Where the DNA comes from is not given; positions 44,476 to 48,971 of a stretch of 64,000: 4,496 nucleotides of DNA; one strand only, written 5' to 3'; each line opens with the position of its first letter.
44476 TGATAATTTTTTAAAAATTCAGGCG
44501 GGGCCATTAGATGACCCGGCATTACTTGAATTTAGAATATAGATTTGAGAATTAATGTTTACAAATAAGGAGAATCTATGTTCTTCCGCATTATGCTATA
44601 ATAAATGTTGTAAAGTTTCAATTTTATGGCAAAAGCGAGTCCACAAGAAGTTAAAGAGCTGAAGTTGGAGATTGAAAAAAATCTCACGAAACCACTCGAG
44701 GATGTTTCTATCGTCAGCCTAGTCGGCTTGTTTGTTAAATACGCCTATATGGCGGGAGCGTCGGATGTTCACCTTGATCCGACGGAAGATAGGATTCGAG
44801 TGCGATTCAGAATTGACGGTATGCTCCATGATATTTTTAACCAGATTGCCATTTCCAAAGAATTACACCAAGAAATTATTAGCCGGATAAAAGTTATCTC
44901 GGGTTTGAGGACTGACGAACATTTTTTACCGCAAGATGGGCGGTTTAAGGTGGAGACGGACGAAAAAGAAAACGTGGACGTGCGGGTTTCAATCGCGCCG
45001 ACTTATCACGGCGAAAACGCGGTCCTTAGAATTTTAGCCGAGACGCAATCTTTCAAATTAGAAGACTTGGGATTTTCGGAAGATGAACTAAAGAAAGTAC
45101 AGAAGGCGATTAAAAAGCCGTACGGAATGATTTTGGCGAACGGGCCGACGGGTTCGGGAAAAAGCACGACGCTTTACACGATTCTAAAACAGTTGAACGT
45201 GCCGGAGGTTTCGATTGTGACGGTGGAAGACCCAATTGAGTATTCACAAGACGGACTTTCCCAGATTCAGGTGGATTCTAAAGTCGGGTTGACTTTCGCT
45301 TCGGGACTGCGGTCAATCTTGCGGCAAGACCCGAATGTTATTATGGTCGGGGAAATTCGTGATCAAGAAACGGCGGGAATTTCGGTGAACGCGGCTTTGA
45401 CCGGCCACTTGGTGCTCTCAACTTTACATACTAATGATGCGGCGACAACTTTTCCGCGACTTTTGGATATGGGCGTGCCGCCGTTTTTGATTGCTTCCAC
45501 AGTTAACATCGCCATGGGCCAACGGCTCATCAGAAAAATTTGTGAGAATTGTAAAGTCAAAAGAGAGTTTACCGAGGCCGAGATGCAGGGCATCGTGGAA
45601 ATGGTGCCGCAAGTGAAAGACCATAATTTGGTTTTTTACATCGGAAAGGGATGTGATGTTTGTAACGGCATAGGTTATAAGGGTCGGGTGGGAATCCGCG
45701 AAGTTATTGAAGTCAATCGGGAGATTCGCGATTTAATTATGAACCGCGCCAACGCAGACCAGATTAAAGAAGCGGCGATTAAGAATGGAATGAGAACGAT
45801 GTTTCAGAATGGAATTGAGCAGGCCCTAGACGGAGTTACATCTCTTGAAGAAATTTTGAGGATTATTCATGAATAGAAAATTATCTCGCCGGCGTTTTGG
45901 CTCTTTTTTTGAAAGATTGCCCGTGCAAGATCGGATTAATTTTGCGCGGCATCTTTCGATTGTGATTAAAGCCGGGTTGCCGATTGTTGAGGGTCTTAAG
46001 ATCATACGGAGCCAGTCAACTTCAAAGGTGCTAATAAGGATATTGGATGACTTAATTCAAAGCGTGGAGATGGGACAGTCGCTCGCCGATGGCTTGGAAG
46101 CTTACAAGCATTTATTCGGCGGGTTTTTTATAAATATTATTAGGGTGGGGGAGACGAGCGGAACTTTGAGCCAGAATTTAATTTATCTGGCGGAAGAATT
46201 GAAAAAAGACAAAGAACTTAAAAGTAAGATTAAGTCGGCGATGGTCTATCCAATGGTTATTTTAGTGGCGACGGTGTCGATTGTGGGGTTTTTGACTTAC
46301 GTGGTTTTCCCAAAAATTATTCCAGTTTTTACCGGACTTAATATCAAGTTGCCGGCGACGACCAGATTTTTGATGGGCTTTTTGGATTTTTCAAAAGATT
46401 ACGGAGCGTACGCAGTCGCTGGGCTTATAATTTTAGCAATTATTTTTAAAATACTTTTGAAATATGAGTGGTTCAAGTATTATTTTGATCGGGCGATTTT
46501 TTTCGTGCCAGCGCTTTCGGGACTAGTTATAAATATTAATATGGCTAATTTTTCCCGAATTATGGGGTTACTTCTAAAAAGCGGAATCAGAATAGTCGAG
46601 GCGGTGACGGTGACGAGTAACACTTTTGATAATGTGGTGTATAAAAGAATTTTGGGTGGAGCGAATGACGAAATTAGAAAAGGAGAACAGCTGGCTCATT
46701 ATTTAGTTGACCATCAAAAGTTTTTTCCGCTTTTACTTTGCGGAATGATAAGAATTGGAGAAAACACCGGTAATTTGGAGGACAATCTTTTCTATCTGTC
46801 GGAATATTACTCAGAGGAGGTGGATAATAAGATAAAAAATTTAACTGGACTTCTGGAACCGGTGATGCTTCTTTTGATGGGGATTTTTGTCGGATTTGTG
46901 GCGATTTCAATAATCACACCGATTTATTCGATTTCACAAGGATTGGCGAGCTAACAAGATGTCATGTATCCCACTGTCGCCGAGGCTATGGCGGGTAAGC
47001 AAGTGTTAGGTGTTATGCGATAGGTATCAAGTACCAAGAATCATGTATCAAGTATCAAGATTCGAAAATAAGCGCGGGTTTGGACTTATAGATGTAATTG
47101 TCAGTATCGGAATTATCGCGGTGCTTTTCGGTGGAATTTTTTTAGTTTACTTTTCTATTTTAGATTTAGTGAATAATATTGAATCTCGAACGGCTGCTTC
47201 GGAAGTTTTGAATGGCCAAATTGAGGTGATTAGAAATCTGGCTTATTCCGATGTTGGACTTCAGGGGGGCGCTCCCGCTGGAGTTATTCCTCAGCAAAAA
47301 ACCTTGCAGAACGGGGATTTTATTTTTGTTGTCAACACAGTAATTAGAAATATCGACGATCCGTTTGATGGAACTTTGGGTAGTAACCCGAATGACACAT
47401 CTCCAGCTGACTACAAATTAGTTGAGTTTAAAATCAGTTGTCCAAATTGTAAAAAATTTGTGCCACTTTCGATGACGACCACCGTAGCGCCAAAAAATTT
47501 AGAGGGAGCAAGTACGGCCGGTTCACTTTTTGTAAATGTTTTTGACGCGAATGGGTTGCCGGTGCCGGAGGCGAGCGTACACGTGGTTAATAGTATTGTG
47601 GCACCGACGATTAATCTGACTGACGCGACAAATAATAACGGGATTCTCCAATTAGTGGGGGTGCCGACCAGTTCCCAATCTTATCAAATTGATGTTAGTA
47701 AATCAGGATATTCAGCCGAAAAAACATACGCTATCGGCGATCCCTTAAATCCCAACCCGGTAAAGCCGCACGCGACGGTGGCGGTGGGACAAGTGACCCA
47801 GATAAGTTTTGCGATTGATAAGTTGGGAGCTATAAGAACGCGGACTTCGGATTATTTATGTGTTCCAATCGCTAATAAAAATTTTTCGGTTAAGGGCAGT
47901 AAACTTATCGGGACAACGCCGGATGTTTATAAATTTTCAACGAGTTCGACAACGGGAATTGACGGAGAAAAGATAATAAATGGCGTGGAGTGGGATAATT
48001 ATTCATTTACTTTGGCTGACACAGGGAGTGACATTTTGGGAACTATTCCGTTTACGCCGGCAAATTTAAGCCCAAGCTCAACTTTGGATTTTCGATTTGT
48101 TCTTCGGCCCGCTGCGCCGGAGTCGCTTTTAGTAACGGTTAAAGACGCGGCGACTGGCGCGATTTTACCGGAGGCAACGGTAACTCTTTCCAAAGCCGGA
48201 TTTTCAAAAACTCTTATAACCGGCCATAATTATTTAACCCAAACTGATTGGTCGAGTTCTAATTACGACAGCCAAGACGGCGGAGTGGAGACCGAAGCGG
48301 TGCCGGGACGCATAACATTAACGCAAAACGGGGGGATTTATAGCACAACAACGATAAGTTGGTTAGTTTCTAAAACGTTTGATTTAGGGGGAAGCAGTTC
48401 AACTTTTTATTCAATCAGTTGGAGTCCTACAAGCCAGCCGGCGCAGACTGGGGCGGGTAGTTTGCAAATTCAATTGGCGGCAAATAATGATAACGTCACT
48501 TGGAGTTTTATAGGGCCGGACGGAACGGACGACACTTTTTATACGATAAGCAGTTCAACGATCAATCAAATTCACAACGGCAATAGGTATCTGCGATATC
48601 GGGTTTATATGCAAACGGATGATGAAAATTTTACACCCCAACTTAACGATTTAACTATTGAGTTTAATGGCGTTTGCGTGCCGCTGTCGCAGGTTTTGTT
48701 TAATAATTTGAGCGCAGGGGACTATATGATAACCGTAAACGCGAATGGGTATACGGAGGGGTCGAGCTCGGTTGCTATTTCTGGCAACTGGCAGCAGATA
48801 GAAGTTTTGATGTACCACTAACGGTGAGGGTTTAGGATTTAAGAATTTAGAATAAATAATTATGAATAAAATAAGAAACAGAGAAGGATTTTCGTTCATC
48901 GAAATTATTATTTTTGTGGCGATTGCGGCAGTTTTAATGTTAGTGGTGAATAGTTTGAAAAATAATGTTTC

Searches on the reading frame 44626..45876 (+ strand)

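Call 49: search_protein_families(library=pfam, proteins=[window:44626-45876:+], max_evalue=0.0001)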
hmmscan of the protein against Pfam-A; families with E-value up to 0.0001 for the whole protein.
window:44626-45876:+ (416 aa): 1 family
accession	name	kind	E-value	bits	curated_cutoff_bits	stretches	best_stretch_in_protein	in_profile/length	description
PF00437.27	T2SSE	-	2.6e-122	408.5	24.9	1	26-412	5-370/370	Type II/IV secretion system protein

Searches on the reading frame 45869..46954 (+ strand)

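Call 49: search_protein_families(library=pfam, proteins=[window:45869-46954:+], max_evalue=0.0001)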
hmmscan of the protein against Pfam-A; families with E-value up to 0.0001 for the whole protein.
window:45869-46954:+ (361 aa): 1 family
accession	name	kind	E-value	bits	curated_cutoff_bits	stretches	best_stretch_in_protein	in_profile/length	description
PF00482.28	T2SSF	-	9.7e-56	187.5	25.2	2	25-148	1-125/125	Type II secretion system (T2SS), protein F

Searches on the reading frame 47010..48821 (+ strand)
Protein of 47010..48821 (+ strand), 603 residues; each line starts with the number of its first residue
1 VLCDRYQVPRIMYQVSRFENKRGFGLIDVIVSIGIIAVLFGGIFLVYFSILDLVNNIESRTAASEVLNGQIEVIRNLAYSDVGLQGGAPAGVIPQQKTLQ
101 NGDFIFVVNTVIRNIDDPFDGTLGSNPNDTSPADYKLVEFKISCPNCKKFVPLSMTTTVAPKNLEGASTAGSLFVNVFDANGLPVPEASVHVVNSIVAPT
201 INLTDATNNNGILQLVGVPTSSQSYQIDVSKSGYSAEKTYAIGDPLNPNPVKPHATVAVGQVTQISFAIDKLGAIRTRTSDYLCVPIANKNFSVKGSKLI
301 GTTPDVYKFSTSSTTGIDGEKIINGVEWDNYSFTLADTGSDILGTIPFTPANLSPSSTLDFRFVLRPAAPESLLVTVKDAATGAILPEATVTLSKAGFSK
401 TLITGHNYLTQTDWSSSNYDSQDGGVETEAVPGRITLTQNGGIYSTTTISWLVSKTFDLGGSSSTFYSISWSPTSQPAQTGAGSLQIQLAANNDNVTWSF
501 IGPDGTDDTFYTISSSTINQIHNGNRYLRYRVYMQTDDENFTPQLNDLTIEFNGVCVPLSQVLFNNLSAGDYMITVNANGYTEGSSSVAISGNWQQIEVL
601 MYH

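Call 49: search_protein_families(library=pfam, proteins=[window:47010-48821:+], max_evalue=0.0001)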
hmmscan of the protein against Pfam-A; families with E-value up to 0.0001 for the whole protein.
window:47010-48821:+ (603 aa): 2 families
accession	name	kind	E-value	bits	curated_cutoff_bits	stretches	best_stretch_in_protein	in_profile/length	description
PF13620.12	CarboxypepD_reg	-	7.5e-12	45.9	32.3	1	176-268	5-80/82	Carboxypeptidase regulatory-like domain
PF13715.12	CarbopepD_reg_2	-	5.8e-05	23.5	32.2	0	177-242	5-64/88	CarboxypepD_reg-like domain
